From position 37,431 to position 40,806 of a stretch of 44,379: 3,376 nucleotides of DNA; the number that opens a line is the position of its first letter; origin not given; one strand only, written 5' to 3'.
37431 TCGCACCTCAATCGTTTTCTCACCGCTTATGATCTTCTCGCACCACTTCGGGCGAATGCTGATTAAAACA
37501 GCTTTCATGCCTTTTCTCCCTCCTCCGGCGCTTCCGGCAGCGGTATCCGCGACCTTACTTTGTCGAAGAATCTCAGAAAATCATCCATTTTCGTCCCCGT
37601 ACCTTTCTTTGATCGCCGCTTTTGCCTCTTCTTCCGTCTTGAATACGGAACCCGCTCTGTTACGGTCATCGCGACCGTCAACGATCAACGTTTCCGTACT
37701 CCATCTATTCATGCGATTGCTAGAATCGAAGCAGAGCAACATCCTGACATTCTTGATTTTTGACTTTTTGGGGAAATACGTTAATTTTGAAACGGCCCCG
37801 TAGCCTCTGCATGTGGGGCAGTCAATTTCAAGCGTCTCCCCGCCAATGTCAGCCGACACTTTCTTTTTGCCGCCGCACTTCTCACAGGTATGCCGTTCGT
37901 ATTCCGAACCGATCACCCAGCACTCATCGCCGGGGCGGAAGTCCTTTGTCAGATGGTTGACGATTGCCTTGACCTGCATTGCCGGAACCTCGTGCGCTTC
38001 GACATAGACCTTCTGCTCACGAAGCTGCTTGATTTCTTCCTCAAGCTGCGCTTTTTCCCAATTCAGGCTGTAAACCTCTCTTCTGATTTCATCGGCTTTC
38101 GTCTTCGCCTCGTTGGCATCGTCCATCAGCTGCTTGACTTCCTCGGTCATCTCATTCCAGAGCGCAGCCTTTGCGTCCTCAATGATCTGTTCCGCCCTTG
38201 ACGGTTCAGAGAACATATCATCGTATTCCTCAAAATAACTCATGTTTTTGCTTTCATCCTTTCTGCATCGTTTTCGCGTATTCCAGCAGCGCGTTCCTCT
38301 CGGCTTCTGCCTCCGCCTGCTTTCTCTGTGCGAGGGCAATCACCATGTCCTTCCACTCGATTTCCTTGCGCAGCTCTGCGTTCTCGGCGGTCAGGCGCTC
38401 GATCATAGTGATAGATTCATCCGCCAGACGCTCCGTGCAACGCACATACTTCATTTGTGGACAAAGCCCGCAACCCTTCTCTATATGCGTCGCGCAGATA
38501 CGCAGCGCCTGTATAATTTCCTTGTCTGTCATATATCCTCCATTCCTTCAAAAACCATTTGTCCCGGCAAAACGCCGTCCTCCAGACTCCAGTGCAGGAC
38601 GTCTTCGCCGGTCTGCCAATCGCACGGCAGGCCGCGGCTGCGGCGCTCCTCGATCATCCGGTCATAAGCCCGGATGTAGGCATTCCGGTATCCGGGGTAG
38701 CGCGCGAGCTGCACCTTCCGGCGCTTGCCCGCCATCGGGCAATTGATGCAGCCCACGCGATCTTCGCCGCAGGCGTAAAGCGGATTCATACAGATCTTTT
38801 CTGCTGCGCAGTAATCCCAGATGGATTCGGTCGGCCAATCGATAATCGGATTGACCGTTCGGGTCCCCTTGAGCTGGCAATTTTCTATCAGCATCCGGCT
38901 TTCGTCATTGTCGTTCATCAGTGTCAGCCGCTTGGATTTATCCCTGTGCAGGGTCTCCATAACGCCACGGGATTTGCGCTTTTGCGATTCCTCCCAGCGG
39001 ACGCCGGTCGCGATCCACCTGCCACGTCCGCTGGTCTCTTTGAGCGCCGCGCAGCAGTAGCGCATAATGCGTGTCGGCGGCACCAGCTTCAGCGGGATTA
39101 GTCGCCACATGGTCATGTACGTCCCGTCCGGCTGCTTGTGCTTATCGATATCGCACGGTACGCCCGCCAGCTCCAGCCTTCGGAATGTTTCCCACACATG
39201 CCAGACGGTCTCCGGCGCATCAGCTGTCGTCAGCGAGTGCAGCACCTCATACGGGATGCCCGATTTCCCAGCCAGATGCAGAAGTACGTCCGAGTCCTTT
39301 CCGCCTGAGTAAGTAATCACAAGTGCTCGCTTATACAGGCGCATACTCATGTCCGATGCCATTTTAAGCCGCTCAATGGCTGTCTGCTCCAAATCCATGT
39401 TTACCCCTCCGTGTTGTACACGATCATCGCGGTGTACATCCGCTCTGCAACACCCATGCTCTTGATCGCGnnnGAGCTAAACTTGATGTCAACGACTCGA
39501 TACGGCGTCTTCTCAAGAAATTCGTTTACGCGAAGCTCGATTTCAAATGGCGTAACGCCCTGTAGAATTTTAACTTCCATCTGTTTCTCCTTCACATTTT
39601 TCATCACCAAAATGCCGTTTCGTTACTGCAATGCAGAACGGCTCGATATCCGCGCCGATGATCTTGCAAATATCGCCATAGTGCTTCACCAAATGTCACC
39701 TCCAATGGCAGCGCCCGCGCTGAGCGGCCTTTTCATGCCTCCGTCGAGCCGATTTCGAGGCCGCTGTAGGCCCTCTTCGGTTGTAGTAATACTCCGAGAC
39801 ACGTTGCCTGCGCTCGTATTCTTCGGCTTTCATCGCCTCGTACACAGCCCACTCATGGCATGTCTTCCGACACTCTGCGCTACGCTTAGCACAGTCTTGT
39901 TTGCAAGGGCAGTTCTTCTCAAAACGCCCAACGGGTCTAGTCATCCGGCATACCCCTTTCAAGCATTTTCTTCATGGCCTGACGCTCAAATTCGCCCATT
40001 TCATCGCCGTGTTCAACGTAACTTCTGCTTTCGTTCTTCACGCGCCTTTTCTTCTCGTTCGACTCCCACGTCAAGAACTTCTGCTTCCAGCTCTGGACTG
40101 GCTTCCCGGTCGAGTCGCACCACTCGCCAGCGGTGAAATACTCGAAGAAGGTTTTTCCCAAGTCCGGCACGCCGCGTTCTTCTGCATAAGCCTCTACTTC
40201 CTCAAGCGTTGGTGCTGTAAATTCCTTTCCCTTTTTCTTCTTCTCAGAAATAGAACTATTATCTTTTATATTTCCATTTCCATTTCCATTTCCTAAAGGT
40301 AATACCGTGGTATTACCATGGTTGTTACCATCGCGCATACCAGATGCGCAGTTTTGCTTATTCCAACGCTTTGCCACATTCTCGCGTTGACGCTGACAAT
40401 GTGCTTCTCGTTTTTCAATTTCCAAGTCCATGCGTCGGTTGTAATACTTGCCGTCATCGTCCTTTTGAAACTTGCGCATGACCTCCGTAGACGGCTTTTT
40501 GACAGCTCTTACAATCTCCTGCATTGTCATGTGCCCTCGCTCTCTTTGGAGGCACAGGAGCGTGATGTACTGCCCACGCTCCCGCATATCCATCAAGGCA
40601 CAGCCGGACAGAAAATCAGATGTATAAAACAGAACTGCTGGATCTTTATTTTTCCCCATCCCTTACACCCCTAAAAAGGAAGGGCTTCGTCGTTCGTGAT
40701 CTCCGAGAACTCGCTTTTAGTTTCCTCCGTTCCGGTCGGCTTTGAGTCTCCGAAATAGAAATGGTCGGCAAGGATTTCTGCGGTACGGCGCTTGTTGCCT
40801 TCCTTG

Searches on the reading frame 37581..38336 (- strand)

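Call 40: search_protein_families(library=phrogs, proteins=[window:37581-38336:-], max_evalue=0.001)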
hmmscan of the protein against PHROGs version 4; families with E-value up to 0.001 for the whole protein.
window:37581-38336:- (251 aa): 2 families
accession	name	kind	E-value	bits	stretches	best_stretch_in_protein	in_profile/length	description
phrog_1244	-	unknown function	8.6e-06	26.2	1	61-181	29-144/157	-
phrog_7429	-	unknown function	9.1e-06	26.1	1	86-187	266-369/418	-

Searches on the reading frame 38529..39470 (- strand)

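Call 40: search_protein_families(library=phrogs, proteins=[window:38529-39470:-], max_evalue=0.001)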
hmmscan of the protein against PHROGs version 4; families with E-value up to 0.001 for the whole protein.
window:38529-39470:- (313 aa): 2 families
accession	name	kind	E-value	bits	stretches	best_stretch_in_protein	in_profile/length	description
phrog_424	-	moron, auxiliary metabolic gene and host takeover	2.3e-35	123.5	1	27-286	136-375/460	phosphoadenosine phosphosulfate reductase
phrog_2302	-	moron, auxiliary metabolic gene and host takeover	4.1e-12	46.7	1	152-233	163-225/381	phosphoadenosine phosphosulfate reductase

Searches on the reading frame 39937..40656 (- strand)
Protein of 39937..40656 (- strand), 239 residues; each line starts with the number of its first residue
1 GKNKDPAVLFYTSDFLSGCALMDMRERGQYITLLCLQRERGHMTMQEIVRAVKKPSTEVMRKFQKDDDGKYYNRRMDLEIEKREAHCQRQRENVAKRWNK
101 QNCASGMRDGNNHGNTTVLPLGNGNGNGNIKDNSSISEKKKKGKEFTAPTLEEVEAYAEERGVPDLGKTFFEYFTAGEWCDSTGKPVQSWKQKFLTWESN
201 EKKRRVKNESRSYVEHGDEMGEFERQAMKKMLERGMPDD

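Call 40: search_protein_families(library=phrogs, proteins=[window:39937-40656:-], max_evalue=0.001)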
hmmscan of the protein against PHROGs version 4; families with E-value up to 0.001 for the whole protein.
window:39937-40656:- (239 aa): 2 families
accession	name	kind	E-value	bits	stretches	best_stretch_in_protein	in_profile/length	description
phrog_9327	-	DNA, RNA and nucleotide metabolism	6.4e-08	33.5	1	9-112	8-121/276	primosomal protein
phrog_15768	-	unknown function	1.2e-05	26.4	1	98-209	98-192/228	-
